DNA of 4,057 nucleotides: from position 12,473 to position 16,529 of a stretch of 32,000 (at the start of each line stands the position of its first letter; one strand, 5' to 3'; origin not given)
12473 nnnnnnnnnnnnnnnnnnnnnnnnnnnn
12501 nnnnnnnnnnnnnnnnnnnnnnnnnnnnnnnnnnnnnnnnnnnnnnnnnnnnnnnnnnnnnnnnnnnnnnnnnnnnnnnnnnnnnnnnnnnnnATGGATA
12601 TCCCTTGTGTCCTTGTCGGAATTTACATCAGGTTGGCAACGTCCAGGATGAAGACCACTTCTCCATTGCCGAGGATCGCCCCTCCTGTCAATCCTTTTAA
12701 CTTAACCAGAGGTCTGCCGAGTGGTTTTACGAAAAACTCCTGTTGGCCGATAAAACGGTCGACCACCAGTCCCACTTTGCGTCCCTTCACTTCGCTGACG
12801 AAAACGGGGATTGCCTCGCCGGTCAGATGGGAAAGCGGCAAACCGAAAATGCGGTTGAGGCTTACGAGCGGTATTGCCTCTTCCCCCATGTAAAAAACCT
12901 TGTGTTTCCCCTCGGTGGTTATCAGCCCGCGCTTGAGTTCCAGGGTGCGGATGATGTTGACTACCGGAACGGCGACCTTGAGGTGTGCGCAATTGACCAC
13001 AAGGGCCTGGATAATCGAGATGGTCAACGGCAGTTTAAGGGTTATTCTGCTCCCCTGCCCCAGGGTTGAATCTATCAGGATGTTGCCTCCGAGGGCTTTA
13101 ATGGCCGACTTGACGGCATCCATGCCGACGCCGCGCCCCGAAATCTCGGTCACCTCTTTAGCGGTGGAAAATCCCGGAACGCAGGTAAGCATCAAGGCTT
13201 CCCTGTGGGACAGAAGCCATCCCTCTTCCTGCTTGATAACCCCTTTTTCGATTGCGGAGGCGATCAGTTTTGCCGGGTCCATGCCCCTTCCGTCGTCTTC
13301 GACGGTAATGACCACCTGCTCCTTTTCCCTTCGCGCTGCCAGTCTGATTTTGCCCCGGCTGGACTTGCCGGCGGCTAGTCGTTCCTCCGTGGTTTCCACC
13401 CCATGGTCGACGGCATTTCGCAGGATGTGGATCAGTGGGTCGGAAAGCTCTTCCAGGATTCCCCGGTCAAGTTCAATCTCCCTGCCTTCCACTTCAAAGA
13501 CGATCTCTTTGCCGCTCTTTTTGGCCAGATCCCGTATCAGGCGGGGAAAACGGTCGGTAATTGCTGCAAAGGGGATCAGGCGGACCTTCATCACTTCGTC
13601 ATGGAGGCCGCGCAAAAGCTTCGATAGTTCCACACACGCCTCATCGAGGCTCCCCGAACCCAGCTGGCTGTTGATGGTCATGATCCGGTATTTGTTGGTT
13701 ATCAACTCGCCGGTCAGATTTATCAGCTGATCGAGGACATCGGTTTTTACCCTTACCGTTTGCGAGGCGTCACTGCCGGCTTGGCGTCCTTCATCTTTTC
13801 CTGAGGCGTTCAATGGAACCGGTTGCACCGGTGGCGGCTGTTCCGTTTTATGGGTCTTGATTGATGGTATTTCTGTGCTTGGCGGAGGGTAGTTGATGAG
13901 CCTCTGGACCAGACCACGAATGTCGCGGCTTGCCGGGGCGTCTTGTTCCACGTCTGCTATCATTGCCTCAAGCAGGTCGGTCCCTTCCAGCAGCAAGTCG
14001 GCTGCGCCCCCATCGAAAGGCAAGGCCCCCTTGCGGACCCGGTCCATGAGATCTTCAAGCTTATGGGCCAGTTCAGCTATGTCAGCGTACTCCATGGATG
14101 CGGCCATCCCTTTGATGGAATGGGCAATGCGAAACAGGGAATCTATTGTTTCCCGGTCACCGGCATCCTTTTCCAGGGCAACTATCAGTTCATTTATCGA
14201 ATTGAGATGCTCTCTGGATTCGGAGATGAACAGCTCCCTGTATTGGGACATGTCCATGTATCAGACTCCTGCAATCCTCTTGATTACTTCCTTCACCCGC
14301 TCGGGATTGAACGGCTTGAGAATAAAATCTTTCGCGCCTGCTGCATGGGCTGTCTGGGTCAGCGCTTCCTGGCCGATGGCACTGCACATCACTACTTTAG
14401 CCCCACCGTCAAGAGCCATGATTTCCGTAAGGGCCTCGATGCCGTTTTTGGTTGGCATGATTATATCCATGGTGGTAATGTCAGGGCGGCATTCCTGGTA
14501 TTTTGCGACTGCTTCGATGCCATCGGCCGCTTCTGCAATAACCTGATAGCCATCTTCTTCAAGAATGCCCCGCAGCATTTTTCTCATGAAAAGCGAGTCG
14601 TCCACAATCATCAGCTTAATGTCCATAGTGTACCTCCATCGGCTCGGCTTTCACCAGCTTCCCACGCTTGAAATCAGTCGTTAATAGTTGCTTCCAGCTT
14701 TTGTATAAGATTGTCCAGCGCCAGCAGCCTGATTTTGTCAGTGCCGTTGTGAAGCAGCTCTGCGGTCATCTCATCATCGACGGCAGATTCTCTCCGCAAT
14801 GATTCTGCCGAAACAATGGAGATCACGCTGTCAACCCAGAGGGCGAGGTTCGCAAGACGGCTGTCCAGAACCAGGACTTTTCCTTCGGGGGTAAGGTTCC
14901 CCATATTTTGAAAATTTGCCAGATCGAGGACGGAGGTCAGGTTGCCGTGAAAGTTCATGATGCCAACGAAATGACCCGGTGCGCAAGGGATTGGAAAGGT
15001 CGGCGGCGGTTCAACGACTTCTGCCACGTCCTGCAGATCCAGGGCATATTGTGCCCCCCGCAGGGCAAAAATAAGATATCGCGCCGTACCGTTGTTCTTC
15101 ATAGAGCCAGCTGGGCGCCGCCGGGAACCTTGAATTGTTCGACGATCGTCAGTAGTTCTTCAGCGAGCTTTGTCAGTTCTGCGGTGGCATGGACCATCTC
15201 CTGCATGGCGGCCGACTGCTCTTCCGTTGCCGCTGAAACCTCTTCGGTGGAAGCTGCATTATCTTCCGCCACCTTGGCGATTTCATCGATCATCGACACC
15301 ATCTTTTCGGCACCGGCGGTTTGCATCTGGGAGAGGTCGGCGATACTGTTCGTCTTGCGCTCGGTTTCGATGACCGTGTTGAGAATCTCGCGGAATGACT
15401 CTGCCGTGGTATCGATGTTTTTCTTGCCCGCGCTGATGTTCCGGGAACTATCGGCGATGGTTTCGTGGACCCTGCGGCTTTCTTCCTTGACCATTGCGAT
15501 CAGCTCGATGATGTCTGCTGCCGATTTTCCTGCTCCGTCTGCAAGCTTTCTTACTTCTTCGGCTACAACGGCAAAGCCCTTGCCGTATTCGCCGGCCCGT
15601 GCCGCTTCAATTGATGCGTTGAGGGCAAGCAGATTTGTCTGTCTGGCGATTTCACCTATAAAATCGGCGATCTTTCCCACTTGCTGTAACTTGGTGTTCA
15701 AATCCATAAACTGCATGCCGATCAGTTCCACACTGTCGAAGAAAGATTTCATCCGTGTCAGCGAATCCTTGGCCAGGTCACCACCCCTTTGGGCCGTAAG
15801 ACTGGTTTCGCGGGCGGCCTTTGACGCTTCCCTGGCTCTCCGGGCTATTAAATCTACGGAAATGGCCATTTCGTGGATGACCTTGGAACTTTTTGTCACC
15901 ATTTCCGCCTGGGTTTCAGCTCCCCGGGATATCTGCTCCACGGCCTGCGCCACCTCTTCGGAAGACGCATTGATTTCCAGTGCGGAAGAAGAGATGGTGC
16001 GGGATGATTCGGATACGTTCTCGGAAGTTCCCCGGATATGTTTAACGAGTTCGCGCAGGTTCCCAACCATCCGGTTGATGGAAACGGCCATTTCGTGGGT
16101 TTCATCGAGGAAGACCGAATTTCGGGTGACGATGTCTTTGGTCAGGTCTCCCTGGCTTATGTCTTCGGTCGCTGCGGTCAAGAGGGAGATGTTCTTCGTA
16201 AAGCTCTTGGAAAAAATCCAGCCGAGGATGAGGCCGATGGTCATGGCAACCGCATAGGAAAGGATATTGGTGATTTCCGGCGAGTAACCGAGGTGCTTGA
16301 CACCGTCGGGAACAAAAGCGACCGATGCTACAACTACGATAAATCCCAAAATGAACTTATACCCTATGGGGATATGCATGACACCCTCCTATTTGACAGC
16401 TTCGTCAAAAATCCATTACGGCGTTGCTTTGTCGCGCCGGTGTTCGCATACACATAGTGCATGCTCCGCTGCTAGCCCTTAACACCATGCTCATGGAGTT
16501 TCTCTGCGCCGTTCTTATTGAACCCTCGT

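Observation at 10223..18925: Che-like operon lacking CheB/CheD and the CheA P2 domain, embedded among lipid/lipoprotein-binding and c-di-GMP-binding proteins instead of motility genes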

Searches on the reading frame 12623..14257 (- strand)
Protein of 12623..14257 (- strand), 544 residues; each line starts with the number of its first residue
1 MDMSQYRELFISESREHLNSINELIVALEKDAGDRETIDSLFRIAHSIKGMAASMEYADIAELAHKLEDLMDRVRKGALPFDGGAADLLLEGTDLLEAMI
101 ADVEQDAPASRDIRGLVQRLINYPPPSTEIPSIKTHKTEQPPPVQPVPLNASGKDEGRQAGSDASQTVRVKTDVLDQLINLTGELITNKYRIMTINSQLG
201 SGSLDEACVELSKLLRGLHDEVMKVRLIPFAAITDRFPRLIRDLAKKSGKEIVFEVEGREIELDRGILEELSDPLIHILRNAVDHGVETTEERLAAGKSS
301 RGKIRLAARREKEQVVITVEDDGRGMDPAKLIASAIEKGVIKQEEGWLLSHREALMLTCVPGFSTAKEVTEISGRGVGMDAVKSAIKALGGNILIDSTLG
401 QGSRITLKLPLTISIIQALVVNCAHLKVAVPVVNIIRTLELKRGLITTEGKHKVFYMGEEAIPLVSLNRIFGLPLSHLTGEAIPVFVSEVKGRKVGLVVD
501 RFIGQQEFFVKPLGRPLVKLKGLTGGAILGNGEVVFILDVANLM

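Call 3: search_protein_families(library=pfam, proteins=[window:12623-14257:-], max_evalue=0.01)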
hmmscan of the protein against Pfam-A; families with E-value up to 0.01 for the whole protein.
window:12623-14257:- (544 aa): 6 families
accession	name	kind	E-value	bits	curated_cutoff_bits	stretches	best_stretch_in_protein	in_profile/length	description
PF02518.31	HATPase_c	-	1.5e-18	67.7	26.4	1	272-412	3-110/111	Histidine kinase-, DNA gyrase B-, and HSP90-like ATPase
PF01584.24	CheW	-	7.6e-18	64.9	23.5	1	417-543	1-133/138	CheW-like domain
PF01627.28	Hpt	-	1.4e-17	64.2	24.6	1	5-105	1-83/84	Hpt domain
PF02895.20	H-kinase_dim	-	2.1e-10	41.3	23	1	165-225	1-68/68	Signal transducing histidine kinase, homodimeric domain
PF13589.12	HATPase_c_3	-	0.0025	18.3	25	1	298-336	21-54/137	Histidine kinase-, DNA gyrase B-, and HSP90-like ATPase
PF13581.12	HATPase_c_2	-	0.0033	17.9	27.4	1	281-336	42-89/127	Histidine kinase-like ATPase domain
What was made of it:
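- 12623..14257 (-): cheA (DifE-like) with P1, a linker, P3, P4 and P5. The P2 domain is absent. Pfam Hpt, H-kinase_dim, HATPase_c and CheW domains (call 3).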

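Call 8: find_related_loci(query=window:12623-14257:-, collection=genome_contigs, flank=10000)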
Query window:12623-14257:- (544 aa) in genome_contigs; peptide patterns used: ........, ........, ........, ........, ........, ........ (x = any residue, [..] = any of these).
600 stretches matched a pattern (row limit reached: there are more); 562 encode a relative of the query (tblastn E <= 1e-3); the best 80 are kept; 80 distinct loci.
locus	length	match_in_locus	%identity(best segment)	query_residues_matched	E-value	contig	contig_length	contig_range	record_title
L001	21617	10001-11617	52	1-541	3e-180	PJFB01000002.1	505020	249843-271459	MAG: Geobacter sp. isolate L1geo L1geo_contig_2, whole genome shotgun sequence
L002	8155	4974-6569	51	1-540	2e-163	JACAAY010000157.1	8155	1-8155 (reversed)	MAG: Desulfuromonadales bacterium isolate Cfx2-04 MAG4_157, whole genome shotgun sequence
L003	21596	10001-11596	47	1-539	2e-154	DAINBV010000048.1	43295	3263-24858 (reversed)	MAG TPA_asm: Geobacteraceae bacterium isolate CTOTU26084 NODE_227_length_43295_cov_7.340865, whole genome shotgun sequen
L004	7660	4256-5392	50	166-544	6e-122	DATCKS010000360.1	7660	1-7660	MAG TPA_asm: Thermodesulfobacteriota bacterium isolate SMAG_U7102 k141_616339, whole genome shotgun sequence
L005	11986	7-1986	47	1-544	9e-115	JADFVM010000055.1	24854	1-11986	MAG: Proteobacteria bacterium isolate C1.bin.17 k83_516522, whole genome shotgun sequence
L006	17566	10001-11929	44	1-544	9e-113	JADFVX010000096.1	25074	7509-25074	MAG: Proteobacteria bacterium isolate C1.bin.36 k83_2984842, whole genome shotgun sequence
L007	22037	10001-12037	48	1-544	7e-107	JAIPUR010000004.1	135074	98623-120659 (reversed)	MAG: Methanosarcinaceae archaeon isolate SBSPR1A Scaffold_4_clean, whole genome shotgun sequence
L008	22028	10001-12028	48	1-544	6e-106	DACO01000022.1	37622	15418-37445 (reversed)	MAG TPA_asm: Methanolobus sp. UBA118 UBA118_contig_783, whole genome shotgun sequence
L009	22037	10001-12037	48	1-544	5e-106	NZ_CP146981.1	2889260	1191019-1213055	Methanolobus sp. WCC5 chromosome, complete genome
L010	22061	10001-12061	49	1-544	1e-105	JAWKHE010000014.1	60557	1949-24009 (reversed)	MAG: Methanolobus sp. isolate AC3.18 AC3.18.fa-14, whole genome shotgun sequence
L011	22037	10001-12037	49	1-544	4e-105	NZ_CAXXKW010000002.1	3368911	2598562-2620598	MAG: uncultured Methanolobus sp. isolate 63462039-51cf-4655-9c85-af1f4e349c88 contig_2, whole genome shotgun sequence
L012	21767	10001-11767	34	2-541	2e-105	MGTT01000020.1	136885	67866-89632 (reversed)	MAG: Elusimicrobia bacterium GWA2_56_46 gwa2_scaffold_381, whole genome shotgun sequence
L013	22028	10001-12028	48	1-544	1e-104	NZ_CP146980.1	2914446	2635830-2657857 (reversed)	Methanolobus sp. ZRKC2 chromosome, complete genome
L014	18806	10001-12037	45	1-544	2e-104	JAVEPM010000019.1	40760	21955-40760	MAG: Methanolobus sp. isolate BF_dRep_2 scaffold_1588_c1_biofilm_2017, whole genome shotgun sequence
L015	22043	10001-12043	48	1-544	4e-104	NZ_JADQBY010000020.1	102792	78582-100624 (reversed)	MAG: Methanolobus sp. isolate Soudan_27 NODE_130_length_102792_cov_106.197592, whole genome shotgun sequence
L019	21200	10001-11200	43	141-544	2e-101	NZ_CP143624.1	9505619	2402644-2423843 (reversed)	Myxococcus sp. Y35 chromosome, complete genome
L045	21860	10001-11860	41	1-544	2e-96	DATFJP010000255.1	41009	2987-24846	MAG TPA_asm: Desulfuromonadales bacterium isolate SMAG_U9147 k141_7999, whole genome shotgun sequence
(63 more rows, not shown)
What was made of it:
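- Closest known: CheC/CheD-containing 44H chemotaxis systems of Bacillus, Thermotoga and archaea. Same: The CheA P3-P5 region is 40-49% identical to CheAs of Methanosarcinales, Firmicutes, Synergistetes and Thermotogae (call 8).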

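Call 22: search_protein_families(library=ncbifam, proteins=[window:12623-14257:-], max_evalue=0.001)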
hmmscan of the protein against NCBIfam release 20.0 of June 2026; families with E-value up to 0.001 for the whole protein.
window:12623-14257:- (544 aa): 20 families
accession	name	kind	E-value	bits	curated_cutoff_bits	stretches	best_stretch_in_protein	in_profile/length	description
NF041336.1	CheA_Halo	equivalog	2.7e-134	449.3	950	2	154-543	280-666/666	chemotaxis protein CheA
NF007835.0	PRK10547.1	equivalog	3e-94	316.9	793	2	150-543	261-656/670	chemotaxis protein CheA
NF011874.0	PRK15347.1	equivalog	2.4e-08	32.5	852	1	370-413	573-616/921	two component system sensor kinase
NF046044.1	PnpS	equivalog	2.5e-08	33.4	400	1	372-410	352-390/390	two-component system histidine kinase PnpS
TIGR02916.1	PEP_his_kin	equivalog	3.9e-08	32.4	300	1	370-410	639-679/679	XrtA/PEP-CTERM system histidine kinase PrsK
TIGR02956.1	TMAO_torS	equivalog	7.7e-08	30.9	676.5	1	362-418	633-689/967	TMAO reductase system sensor histidine kinase/response regulator TorS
NF047874.1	MASE3_PAS_HK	subfamily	2.8e-07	29.7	560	1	373-415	587-629/655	MASE3 domain-containing sensor histidine kinase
NF007688.0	PRK10364.1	equivalog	4.7e-07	28.9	479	0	370-413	410-453/460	two-component system sensor histidine kinase ZraS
NF008298.1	PRK11086.1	subfamily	1.3e-06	27.2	520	0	371-411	485-525/529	DcuS/MalK family sensor histidine kinase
NF010411.0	PRK13837.1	equivalog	1.4e-06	26.7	647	1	373-414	637-678/828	two-component system VirA-like sensor kinase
NF008543.0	PRK11466.1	equivalog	2.2e-06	25.8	982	0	373-415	624-666/914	TMAO reductase system sensor histidine kinase/response regulator TorS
TIGR02966.1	phoR_proteo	equivalog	3.3e-06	26.4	334.2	0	226-331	187-278/333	phosphate regulon sensor histidine kinase PhoR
NF008468.0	PRK11360.1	equivalog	4.3e-06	25.4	646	0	370-412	567-609/616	two-component system sensor histidine kinase AtoS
NF041832.1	near_NosP_CTERM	subfamily_domain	1.6e-05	24.1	400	0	300-331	137-168/370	NahK/ErcS family hybrid sensor histidine kinase/response regulator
NF033092.0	HK_WalK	equivalog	1.8e-05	23.5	725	0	372-411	555-594/594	cell wall metabolism sensor histidine kinase WalK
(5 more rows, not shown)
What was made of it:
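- By sequence, CheA is nearest to archaeal and Firmicute motility-type CheAs (calls 8, 22).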

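Call 41: search_protein_families(library=pfam, proteins=[L045:10001-11917:+, L006:10001-11932:+, L019:8186-11200:+], max_evalue=0.01)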
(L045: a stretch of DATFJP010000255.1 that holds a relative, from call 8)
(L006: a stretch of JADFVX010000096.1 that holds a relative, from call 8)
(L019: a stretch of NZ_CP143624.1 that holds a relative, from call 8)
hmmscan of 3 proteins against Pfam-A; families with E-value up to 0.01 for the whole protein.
L045:10001-11917:+ (638 aa): 6 families
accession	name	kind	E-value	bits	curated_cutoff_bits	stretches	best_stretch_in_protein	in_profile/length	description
PF02518.31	HATPase_c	-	7.8e-19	68.6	26.4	1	363-489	10-110/111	Histidine kinase-, DNA gyrase B-, and HSP90-like ATPase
PF01584.24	CheW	-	1.3e-17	64.2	23.5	1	495-622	2-136/138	CheW-like domain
PF01627.28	Hpt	-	3.2e-17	63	24.6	1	5-96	1-82/84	Hpt domain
PF07194.16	P2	-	1.1e-10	41.8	23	1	160-237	2-79/81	P2 response regulator binding domain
PF02895.20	H-kinase_dim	-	0.00035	21.4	23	1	254-312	2-67/68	Signal transducing histidine kinase, homodimeric domain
PF13581.12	HATPase_c_2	-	0.001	19.5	27.4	1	367-444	40-92/127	Histidine kinase-like ATPase domain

L006:10001-11932:+ (643 aa): 5 families
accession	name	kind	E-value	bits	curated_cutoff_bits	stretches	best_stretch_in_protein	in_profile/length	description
PF01584.24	CheW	-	2.1e-23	82.9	23.5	1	516-643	1-134/138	CheW-like domain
PF01627.28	Hpt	-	8e-18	64.9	24.6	1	6-97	2-82/84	Hpt domain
PF02518.31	HATPase_c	-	2.8e-17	63.6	26.4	1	372-511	4-110/111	Histidine kinase-, DNA gyrase B-, and HSP90-like ATPase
PF07194.16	P2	-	1.8e-11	44.4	23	1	164-240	4-80/81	P2 response regulator binding domain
PF02895.20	H-kinase_dim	-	1.2e-10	42.1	23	1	265-323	2-67/68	Signal transducing histidine kinase, homodimeric domain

L019:8186-11200:+ (1005 aa): 5 families
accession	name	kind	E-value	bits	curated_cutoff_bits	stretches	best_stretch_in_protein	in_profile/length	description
PF01584.24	CheW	-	1.4e-20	73.7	23.5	1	880-1005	2-134/138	CheW-like domain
PF02518.31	HATPase_c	-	8.1e-18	65.3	26.4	1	735-874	4-110/111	Histidine kinase-, DNA gyrase B-, and HSP90-like ATPase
PF01627.28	Hpt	-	2.3e-15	57.1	24.6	1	6-100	2-82/84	Hpt domain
PF07194.16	P2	-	6.6e-14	52.2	23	1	518-597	2-80/81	P2 response regulator binding domain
PF02895.20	H-kinase_dim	-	2.8e-09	37.7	23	1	624-686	1-67/68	Signal transducing histidine kinase, homodimeric domain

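Call 51: search_protein_families(library=ncbifam, proteins=[L045:13047-13844:+], max_evalue=0.00001)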
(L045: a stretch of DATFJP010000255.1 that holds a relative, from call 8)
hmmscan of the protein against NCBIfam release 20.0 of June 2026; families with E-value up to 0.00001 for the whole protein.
L045:13047-13844:+ (265 aa): 4 families
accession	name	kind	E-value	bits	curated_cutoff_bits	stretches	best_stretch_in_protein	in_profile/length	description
TIGR00547.2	lolA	equivalog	5.3e-29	101.1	112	2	53-196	31-159/202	outer membrane lipoprotein periplasmic chaperone LolA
NF000661.0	PRK00031.1-3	equivalog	3.8e-12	46.1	255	1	96-191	88-177/225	outer membrane lipoprotein chaperone LolA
NF053572.1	LolA1_Flavo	equivalog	3.1e-07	30.2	100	0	104-194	77-164/214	outer membrane lipoprotein periplasmic chaperone LolA1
NF000663.1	PRK00031.2-1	exception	4.3e-06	26.4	120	0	52-128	19-84/168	LolA-like outer membrane lipoprotein chaperone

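Call 84: search_protein_families(library=pfam, proteins=[L019:6471-7226:+, L019:11206-11805:+, L019:12544-13845:-, L019:12337-13761:+, L006:13156-13905:+, L006:13907-15094:+, L001:8182-9621:+], max_evalue=0.001)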
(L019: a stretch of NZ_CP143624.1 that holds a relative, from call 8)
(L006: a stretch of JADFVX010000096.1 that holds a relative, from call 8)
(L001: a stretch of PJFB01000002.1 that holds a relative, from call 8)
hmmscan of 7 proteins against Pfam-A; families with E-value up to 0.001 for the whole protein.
L019:6471-7226:+ (251 aa): 1 family
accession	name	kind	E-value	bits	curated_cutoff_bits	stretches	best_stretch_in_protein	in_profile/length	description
PF04237.18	YjbR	-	1.2e-12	48.8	30.1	1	25-114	1-87/88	YjbR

L019:11206-11805:+ (199 aa): 2 families
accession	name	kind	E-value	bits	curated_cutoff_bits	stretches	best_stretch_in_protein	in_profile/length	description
PF04509.17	CheC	-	3.4e-15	56.1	22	1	10-46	2-37/38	CheC-like family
PF13690.11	CheX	-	8.1e-11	42.3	27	2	64-143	1-76/94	Chemotaxis phosphatase CheX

L019:12544-13845:- (433 aa): 0 families

L019:12337-13761:+ (474 aa): 1 family
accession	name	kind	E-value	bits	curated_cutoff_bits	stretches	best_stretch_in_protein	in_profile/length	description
PF01969.22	Ni_insertion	-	3.8e-136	454.6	22.1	1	89-463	1-375/375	Nickel insertion protein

L006:13156-13905:+ (249 aa): 1 family
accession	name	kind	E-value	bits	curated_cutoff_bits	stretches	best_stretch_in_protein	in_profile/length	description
PF00731.26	AIRC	-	2.1e-12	47.3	30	1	122-245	2-125/148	AIR carboxylase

L006:13907-15094:+ (395 aa): 1 family
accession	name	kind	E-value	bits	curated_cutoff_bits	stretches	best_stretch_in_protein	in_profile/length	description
PF01969.22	Ni_insertion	-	5.3e-143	477.1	22.1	1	4-384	1-374/375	Nickel insertion protein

L001:8182-9621:+ (479 aa): 2 families
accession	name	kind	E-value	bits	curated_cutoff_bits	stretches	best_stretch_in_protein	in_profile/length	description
PF02934.20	GatB_N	-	1.3e-124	415.3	23.4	1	6-291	2-277/277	GatB/GatE catalytic domain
PF02637.23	GatB_Yqey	-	2.2e-57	193.5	27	1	330-477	1-148/148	GatB domain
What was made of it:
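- Closest known: Myxococcus xanthus Dif chemosensory system. Different: CheR replaces DifB, which is a YjbR-domain protein in L019 (call 84).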

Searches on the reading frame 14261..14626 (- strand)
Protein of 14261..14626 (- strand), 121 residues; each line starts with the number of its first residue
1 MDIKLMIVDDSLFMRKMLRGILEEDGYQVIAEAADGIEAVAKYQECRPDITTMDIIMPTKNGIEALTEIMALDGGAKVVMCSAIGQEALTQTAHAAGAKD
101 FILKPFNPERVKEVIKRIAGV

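Call 3: search_protein_families(library=pfam, proteins=[window:14261-14626:-], max_evalue=0.01)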
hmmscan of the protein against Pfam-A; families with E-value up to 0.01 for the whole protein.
window:14261-14626:- (121 aa): 2 families
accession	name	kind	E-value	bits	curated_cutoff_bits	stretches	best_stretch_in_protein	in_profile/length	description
PF00072.30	Response_reg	-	4.5e-27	94.8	30.2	1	6-115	2-110/111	Response regulator receiver domain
PF13380.12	CoA_binding_2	-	0.0041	18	22.8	1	32-98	38-103/116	CoA binding domain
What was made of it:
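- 14261..14626 (-): cheY (DifD-like single-domain response regulator). Pfam Response_reg 4.5e-27 (call 3).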

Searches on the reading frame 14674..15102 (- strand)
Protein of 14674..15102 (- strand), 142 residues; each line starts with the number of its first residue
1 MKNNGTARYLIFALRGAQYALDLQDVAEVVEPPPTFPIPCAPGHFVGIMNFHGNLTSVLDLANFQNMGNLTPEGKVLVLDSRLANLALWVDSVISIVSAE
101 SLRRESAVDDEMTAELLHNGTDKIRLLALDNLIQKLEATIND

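Call 3: search_protein_families(library=pfam, proteins=[window:14674-15102:-], max_evalue=0.01)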
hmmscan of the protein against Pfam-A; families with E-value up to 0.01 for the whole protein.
window:14674-15102:- (142 aa): 1 family
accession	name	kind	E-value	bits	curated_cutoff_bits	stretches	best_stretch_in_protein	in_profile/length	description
PF01584.24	CheW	-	7.5e-17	61.7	23.5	1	9-100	2-95/138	CheW-like domain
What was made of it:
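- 14674..15102 (-): cheW (DifC-like), overlapping the mcp stop by 4 nt. Pfam CheW 7.5e-17 (call 3).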

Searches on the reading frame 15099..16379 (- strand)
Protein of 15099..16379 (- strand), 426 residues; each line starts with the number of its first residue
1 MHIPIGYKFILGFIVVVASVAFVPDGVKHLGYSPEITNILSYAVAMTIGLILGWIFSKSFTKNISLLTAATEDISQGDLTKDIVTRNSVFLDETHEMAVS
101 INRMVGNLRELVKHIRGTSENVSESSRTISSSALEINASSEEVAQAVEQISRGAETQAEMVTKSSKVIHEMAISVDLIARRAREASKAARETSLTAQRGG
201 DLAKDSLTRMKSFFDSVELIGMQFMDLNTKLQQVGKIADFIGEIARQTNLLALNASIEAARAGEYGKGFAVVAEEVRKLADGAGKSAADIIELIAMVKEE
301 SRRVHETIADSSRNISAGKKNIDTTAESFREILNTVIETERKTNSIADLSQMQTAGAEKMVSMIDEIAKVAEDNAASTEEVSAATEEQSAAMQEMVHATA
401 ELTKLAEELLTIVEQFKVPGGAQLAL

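Call 3: search_protein_families(library=pfam, proteins=[window:15099-16379:-], max_evalue=0.01)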
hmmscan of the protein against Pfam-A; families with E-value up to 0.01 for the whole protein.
window:15099-16379:- (426 aa): 3 families
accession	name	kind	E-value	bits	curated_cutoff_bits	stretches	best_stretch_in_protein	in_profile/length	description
PF00015.26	MCPsignal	-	3.1e-39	135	34.6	1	187-370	2-171/172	Methyl-accepting chemotaxis protein (MCP) signalling domain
PF00672.30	HAMP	-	1.2e-06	29.2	25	1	56-110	2-53/53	HAMP domain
PF06179.17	Med22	-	0.0091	16.7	26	0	358-417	8-63/105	Surfeit locus protein 5 subunit 22 of Mediator complex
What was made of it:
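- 15099..16379 (-): mcp = Gura0724, the only class-44H receptor of G. uraniireducens. It has two transmembrane segments, a periplasmic loop of about 14 residues, a HAMP domain and an MA domain (DifA-like). Pfam MCPsignal 3.1e-39 and HAMP (call 3).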

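Call 22: search_protein_families(library=ncbifam, proteins=[window:15099-16379:-], max_evalue=0.001)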
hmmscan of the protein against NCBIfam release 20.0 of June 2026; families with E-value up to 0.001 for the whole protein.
window:15099-16379:- (426 aa): 10 families
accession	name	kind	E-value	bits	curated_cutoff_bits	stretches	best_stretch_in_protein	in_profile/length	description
NF058645.1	MCPCtpMPsAe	equivalog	1.1e-36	126.8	900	1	36-418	204-558/558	methyl-accepting chemotaxis protein CtpM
NF041847.1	transduc_aer2_vibrio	equivalog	1.7e-28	99.4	1200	1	103-390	481-740/804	aerotaxis transducer Aer2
NF007309.0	PRK09793.1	equivalog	1.9e-26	93.1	903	1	49-406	204-514/533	methyl-accepting chemotaxis protein IV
NF047851.1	MCPCitTducer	equivalog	1.1e-25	90.8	900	1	66-396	223-511/553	methyl-accepting chemotaxis citrate transducer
NF011615.0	PRK15041.1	equivalog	2.3e-25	89.3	947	1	54-396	211-512/554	methyl-accepting chemotaxis protein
NF011622.0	PRK15048.1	equivalog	1.2e-24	87.4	900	1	44-398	199-512/553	methyl-accepting chemotaxis protein II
NF050802.1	AspChtxCcaA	equivalog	1.3e-22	80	1300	1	210-347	548-681/700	aspartate chemotaxis receptor CcaA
NF012226.0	AdeS_HK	equivalog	0.00015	21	500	1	44-113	68-136/353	two-component sensor histidine kinase AdeS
NF041210.1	his_kin_PieS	equivalog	0.00039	19.5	850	1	44-115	175-243/474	two component system sensor histidine kinase PieS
NF012163.2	BaeS_SmeS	equivalog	0.00083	18.4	500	1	39-128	167-253/457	sensor histidine kinase efflux regulator BaeS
